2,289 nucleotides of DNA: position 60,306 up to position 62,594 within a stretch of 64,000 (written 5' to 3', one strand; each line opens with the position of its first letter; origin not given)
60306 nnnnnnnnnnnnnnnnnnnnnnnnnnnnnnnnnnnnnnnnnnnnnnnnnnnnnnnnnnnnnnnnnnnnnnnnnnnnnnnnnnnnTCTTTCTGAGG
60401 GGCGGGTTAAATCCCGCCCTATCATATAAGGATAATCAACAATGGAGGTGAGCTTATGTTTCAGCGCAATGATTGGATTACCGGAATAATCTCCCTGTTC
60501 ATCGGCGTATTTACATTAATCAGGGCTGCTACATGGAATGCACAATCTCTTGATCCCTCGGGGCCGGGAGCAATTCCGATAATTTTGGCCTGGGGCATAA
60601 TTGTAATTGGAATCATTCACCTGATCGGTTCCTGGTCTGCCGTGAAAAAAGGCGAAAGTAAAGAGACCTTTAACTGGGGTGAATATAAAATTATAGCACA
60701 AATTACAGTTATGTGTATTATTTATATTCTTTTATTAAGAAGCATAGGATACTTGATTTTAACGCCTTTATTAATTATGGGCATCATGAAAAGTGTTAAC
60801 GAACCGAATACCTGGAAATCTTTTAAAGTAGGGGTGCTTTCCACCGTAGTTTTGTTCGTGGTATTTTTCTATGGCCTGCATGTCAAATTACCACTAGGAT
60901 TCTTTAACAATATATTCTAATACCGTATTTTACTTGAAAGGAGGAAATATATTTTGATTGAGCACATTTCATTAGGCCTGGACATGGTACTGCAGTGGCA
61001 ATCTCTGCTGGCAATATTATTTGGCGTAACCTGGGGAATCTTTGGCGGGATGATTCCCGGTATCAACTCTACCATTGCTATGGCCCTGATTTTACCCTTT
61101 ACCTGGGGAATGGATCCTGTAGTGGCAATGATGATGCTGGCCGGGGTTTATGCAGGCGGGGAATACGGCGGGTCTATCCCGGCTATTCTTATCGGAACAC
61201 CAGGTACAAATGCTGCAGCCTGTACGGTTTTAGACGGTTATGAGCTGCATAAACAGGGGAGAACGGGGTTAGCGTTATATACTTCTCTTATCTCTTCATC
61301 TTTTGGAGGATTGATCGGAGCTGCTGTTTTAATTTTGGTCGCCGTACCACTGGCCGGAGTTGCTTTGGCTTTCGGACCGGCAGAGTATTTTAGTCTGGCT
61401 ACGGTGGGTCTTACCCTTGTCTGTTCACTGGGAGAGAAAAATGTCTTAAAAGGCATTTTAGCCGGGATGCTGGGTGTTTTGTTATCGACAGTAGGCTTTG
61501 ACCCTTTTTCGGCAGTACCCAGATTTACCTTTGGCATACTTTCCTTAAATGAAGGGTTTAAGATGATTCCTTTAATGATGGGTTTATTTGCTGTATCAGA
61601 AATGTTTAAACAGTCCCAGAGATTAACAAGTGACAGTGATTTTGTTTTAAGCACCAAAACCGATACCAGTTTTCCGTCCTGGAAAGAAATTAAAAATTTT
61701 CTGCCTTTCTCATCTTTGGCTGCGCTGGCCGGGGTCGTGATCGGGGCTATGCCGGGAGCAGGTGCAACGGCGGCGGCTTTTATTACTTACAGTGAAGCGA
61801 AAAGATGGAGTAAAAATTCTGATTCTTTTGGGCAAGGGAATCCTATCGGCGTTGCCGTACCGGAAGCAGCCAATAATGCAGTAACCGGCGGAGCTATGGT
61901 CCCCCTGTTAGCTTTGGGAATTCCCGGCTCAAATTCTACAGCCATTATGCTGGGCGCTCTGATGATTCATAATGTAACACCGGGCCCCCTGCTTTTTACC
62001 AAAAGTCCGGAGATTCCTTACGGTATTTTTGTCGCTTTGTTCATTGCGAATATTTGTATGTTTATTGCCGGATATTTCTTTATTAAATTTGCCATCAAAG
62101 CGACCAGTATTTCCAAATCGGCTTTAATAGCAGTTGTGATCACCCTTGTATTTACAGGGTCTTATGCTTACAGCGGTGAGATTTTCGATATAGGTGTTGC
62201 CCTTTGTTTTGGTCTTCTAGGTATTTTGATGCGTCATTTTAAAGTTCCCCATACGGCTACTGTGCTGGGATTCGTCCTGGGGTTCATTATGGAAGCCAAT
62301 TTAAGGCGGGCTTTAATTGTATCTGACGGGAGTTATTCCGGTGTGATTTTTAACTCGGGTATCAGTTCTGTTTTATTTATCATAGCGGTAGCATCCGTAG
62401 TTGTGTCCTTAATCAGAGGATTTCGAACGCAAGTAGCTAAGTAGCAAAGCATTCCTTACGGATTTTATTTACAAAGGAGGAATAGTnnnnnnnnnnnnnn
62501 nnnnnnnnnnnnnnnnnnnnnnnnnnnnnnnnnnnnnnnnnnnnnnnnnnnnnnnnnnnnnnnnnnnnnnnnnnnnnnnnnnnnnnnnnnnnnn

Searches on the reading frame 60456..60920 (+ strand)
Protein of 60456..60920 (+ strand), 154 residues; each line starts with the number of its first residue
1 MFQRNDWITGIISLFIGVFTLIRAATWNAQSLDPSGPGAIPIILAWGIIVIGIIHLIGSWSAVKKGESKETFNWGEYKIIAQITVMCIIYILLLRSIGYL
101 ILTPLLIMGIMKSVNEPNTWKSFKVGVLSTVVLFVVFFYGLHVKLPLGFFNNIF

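Call 23: search_protein_families(library=pfam, proteins=[window:60456-60920:+], max_evalue=0.001)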
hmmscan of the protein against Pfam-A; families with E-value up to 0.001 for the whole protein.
window:60456-60920:+ (154 aa): 1 family
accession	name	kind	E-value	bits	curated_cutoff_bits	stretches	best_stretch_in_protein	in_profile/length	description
PF07331.16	TctB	-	2.5e-20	73.5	29.1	1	9-146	3-137/137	Tripartite tricarboxylate transporter TctB family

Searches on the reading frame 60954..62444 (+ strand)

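Call 23: search_protein_families(library=pfam, proteins=[window:60954-62444:+], max_evalue=0.001)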
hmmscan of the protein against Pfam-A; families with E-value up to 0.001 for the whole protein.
window:60954-62444:+ (496 aa): 1 family
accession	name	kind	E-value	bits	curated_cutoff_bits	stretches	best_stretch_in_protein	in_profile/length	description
PF01970.21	TctA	-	1.2e-142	475.9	28.9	1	18-438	1-423/423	Tripartite tricarboxylate transporter TctA family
